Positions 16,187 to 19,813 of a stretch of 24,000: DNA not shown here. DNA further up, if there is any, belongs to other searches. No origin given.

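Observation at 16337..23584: Three-gene operon: Ntn-peptidase homologue + AddB-like + AddA-like in an accessory context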

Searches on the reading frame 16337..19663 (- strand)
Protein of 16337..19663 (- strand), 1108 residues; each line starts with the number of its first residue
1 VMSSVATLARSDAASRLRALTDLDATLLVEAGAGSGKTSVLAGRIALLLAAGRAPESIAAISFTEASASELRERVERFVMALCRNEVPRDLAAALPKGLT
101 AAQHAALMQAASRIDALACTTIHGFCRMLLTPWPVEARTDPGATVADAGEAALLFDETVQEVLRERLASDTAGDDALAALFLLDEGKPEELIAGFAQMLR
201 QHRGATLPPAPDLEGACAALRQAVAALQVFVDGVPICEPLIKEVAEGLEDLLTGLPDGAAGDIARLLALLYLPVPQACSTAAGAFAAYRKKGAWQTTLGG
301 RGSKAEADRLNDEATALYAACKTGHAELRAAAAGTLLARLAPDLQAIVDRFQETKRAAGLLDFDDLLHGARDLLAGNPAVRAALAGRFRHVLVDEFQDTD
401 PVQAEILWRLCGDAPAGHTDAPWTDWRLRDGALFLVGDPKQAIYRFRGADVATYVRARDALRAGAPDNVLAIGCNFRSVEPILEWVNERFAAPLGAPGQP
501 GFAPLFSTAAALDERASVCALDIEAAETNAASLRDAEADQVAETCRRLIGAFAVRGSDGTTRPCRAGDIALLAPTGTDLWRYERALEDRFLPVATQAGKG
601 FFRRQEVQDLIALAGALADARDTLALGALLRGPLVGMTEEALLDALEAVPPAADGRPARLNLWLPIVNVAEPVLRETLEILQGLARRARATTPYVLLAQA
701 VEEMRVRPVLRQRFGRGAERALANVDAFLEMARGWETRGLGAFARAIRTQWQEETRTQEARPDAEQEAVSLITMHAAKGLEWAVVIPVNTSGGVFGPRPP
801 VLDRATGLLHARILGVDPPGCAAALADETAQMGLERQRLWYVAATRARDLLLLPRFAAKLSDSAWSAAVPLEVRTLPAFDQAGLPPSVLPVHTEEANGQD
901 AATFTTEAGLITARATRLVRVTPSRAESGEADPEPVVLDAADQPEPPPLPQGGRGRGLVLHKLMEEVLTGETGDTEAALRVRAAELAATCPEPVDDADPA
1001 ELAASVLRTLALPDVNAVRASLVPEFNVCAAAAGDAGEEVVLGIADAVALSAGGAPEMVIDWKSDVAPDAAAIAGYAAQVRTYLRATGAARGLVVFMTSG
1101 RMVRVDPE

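Call 6: search_protein_families(library=pfam, proteins=[window:16337-19663:-], max_evalue=0.01)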
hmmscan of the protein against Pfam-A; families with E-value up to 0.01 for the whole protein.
window:16337-19663:- (1108 aa): 5 families
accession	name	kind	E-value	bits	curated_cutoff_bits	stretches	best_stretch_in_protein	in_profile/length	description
PF00580.27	UvrD-helicase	-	2e-50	172.4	23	1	17-459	6-268/271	UvrD/REP helicase N-terminal domain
PF13361.12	UvrD_C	-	2.7e-19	70.2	25.6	2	763-853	281-345/350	UvrD-like helicase C-terminal domain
PF13245.12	AAA_19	-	4.1e-13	50.1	25.1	2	25-77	12-63/134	AAA domain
PF13538.12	UvrD_C_2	-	9.8e-06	25.8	27.4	0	827-853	24-51/52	UvrD-like helicase C-terminal domain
PF13604.12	AAA_30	-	0.0041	17.3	27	0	19-75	13-66/191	AAA domain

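Call 7: search_protein_families(library=padloc, proteins=[window:16337-19663:-], max_evalue=0.01)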
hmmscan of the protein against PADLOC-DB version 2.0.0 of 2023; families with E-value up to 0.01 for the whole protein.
window:16337-19663:- (1108 aa): 48 families (the best 25 are shown)
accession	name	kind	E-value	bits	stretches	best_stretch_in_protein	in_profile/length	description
PDLC03802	RTasHel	-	1.4e-36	124.5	3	308-506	115-276/675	DRT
PDLC00117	GajB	-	2.1e-34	117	3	341-452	172-268/604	UrvD helicase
PDLC00132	GajB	-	1.8e-28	97.6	2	344-487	171-296/625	UrvD helicase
PDLC00127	GajB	-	4.1e-26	89.6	2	341-485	155-284/594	UrvD helicase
PDLC00114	GajB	-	1.3e-25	88.1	2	343-482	171-291/635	UrvD helicase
PDLC00130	GajB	-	6.3e-24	82.2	2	349-488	167-288/589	UrvD helicase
PDLC00112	GajB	-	4.4e-23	79.7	2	342-484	163-289/581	UrvD helicase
PDLC00103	GajB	-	1.2e-21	75.3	2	18-77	23-83/612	UrvD helicase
PDLC00122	GajB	-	4.1e-20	70.2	2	23-76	15-68/502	UrvD helicase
PDLC00119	GajB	-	7.8e-20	69.3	1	356-455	187-270/565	UrvD helicase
PDLC00129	GajB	-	1.5e-18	64.7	2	356-487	193-306/594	UrvD helicase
PDLC00123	GajB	-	5.7e-18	62.8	2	22-77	14-69/540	UrvD helicase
PDLC00121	GajB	-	4.7e-17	59.7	2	330-487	146-280/565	UrvD helicase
PDLC00134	GajB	-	6.3e-17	59.8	2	17-77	22-83/431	UrvD helicase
PDLC00136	GajB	-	9.6e-17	59.1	2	380-548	199-333/570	UrvD helicase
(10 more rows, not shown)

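Call 8: search_protein_families(library=ncbifam, proteins=[window:16337-19663:-], max_evalue=0.01)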
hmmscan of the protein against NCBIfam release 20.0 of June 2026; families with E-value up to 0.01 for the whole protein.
window:16337-19663:- (1108 aa): 15 families
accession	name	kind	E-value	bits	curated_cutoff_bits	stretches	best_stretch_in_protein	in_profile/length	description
TIGR02784.1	addA_alphas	equivalog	7.1e-79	266.4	860.75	1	23-1083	9-1110/1138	double-strand break repair helicase AddA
TIGR00609.1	recB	equivalog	2.6e-58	198.1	696.05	1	23-865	8-820/1175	exodeoxyribonuclease V subunit beta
TIGR02785.1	addA_Gpos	equivalog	7.6e-53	179.7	707.65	2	334-874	331-899/1234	helicase-exonuclease AddAB subunit AddA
TIGR01073.1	pcrA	equivalog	6.1e-46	157.1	911.2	3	347-488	169-291/725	DNA helicase PcrA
TIGR01075.1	uvrD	equivalog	9.5e-39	133.3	1144.45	3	344-488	165-290/715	DNA helicase II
NF008743.0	PRK11773.1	equivalog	2.4e-38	132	965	3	341-488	167-295/720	DNA helicase II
NF008128.0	PRK10876.1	equivalog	2e-34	118.5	1697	2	344-491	332-462/1181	exodeoxyribonuclease V subunit beta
NF010485.0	PRK13909.1-2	equivalog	2.6e-34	118.6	650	2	337-492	278-426/909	RecB-like helicase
TIGR01074.1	rep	equivalog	2.8e-32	111.8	951.45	3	346-487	165-287/668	DNA helicase Rep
NF010487.0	PRK13909.1-4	equivalog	3.3e-23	81.9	759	2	359-491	296-421/924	RecB-like helicase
NF008276.0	PRK11054.1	equivalog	6.9e-23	81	543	2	347-452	395-481/684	DNA helicase IV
NF008172.0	PRK10919.1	equivalog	2.4e-22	78.9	1168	2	349-487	169-288/673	DNA helicase Rep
NF010486.0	PRK13909.1-3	equivalog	1.4e-12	46.5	1109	2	383-491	326-424/921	RecB-like helicase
NF010484.0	PRK13909.1-1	equivalog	1.8e-12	45.9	1074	2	359-488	311-433/945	RecB-like helicase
NF041464.1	HelD_BACSU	equivalog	0.0095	13.9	419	0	22-53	224-255/779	RNA polymerase recycling motor HelD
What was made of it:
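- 16337..19663 (-): AddA-like subunit, 1107-1108 aa. It combines an SF1A UvrD-type motor with a C-terminal RecB nuclease. Its start overlaps the AddB-like stop codon. It scores 266 bits against TIGR02784, below the 860.75 cutoff (call 8).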

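Call 88: search_solved_structures(query=window:16337-19660:-, max_evalue=1e-10)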
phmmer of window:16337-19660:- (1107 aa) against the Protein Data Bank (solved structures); distinct sequences matched with E-value up to 1e-10: 18.
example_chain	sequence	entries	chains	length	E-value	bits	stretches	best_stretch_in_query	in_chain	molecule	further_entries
3u44_A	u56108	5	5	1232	1.1e-30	109.8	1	346-880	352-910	ATP-dependent helicase/nuclease subunit A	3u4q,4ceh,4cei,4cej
9dci_A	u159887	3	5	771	3.3e-27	98.3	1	339-640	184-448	ATP-dependent DNA helicase UvrD1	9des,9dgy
3lfu_A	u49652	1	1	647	5e-26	94.4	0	579-806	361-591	DNA helicase II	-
2is1_A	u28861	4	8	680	2e-25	92.4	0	579-806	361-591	DNA helicase II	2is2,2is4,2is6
1pjr_A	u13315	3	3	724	3.1e-23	85.1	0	18-78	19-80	PCRA | ATP-DEPENDENT HELICASE PCRA | HELICASE PCRA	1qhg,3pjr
4c2u_A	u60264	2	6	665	1.4e-22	83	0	567-811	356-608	DNA HELICASE II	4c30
4c2t_A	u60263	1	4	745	1.5e-22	82.9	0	567-813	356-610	DNA HELICASE II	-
6sjb_B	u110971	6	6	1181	5.3e-22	81.1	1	348-491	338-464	RecBCD enzyme subunit RecB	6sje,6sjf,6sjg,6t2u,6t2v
5mbv_B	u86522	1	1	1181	5.3e-22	81.1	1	348-491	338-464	RecBCD enzyme subunit RecB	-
5ld2_B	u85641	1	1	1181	5.4e-22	81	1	348-491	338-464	RecBCD enzyme subunit RecB,RecBCD enzyme subunit RecB,RecBCD enzyme subunit RecB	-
8b1t_B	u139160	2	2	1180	6.2e-22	80.8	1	348-491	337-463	RecBCD enzyme subunit RecB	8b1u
1w36_B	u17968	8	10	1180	6.2e-22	80.8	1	348-491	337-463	EXODEOXYRIBONUCLEASE V BETA CHAIN | RecBCD enzyme subunit RecB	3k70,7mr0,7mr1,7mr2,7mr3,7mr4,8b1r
2pjr_A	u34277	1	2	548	8e-17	63.9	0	18-78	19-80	PROTEIN (HELICASE PCRA)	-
1uaa_A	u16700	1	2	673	4e-16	61.6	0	23-76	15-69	PROTEIN (ATP-DEPENDENT DNA HELICASE REP.)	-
6ppu_B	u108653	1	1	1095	1.4e-12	49.9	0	342-633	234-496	UvrD/REP helicase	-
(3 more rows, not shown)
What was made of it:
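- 16337..19663 (-): The best PDB match is B. subtilis AddA 3u44_A at 1e-30 (call 88).
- AddA's best solved relative is AddA (call 88).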

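Call 107: search_protein_families(library=phrogs, proteins=[window:16337-19660:-], max_evalue=0.001)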
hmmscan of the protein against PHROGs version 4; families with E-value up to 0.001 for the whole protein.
window:16337-19660:- (1107 aa): 1 family
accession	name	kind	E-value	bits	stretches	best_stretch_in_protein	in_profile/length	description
phrog_1967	-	DNA, RNA and nucleotide metabolism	4.5e-48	165.4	2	341-852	321-666/776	DNA helicase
